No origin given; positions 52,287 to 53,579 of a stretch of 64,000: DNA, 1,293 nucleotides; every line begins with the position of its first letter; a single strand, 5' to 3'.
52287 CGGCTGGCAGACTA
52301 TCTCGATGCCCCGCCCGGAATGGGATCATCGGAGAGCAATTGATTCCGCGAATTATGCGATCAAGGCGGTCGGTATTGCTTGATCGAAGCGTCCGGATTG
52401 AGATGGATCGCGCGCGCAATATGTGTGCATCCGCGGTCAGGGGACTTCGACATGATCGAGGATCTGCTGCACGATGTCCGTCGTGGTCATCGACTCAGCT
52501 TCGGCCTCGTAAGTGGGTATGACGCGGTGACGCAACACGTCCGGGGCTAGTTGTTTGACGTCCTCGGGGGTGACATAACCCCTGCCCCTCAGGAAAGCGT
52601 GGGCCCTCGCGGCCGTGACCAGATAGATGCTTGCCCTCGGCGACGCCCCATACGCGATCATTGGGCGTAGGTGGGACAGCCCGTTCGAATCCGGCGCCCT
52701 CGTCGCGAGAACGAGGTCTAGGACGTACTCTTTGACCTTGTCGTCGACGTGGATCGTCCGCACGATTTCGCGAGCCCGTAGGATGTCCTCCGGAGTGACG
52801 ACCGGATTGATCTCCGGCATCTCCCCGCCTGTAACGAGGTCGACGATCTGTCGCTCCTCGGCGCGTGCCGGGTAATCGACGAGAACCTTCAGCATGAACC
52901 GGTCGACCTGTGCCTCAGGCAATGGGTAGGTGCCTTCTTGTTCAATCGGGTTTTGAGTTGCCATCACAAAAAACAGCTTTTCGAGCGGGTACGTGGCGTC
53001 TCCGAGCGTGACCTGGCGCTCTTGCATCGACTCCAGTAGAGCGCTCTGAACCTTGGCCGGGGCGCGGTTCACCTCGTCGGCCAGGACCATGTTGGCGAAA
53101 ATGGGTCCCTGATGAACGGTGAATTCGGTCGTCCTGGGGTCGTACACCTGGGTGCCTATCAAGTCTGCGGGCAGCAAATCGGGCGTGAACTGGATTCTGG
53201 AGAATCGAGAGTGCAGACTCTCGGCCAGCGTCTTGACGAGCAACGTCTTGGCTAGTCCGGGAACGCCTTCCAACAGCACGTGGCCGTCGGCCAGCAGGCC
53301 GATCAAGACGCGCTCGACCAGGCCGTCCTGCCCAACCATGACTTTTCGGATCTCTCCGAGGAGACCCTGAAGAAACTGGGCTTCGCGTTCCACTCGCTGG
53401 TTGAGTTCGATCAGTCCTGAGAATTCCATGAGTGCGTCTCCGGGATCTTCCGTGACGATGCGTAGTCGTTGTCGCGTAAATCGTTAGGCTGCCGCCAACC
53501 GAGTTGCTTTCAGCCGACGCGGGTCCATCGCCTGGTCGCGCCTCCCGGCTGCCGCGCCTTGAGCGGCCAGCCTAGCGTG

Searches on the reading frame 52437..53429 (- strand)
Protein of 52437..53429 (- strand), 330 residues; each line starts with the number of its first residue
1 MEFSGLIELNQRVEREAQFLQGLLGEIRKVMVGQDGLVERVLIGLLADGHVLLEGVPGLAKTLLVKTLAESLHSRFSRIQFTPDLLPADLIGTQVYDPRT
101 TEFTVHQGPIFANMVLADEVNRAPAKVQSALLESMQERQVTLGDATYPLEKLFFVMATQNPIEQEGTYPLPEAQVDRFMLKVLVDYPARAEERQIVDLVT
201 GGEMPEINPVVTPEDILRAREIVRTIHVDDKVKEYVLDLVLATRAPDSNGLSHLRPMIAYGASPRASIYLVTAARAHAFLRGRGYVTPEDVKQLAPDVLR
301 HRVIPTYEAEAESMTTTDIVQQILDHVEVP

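Call 51: find_encoding_contigs(protein=window:52437-53429:-, flank=10000, max_places=1)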
Protein window:52437-53429:- (330 aa): 23 contigs read that carry it; 1 place shown.
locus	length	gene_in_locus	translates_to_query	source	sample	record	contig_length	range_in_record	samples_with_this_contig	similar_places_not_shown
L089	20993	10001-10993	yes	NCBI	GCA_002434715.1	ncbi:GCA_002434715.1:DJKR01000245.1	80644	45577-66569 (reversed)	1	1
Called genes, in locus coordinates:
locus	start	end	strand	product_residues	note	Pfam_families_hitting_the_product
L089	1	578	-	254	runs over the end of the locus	PF00378:ECH_1, PF16113:ECH_2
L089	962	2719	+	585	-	PF00501:AMP-binding, PF13193:AMP-binding_C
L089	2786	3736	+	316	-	PF00753:Lactamase_B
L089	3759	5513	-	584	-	PF02129:Peptidase_S15, PF08530:PepX_C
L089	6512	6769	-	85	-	-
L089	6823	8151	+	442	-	PF01546:Peptidase_M20 (weak), PF07687:M20_dimer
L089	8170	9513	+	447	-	PF01546:Peptidase_M20, PF07687:M20_dimer (weak)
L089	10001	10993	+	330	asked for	PF20030:bpMoxR, PF00493:MCM (weak), PF07726:AAA_3, PF07728:AAA_5, PF17863:AAA_lid_2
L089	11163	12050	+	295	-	PF01882:DUF58, PF13519:VWA_2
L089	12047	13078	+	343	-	-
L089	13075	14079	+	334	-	PF07584:BatA (weak), PF00092:VWA, PF06707:DUF1194 (faint), PF13519:VWA_2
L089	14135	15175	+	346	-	PF07584:BatA (weak), PF00092:VWA, PF13519:VWA_2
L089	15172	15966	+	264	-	-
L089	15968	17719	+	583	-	PF13584:BatD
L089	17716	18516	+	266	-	PF07719:TPR_2 (faint), PF13432:TPR_16 (weak), PF13414:TPR_11 (weak), PF00515:TPR_1 (weak), PF13181:TPR_8 (weak)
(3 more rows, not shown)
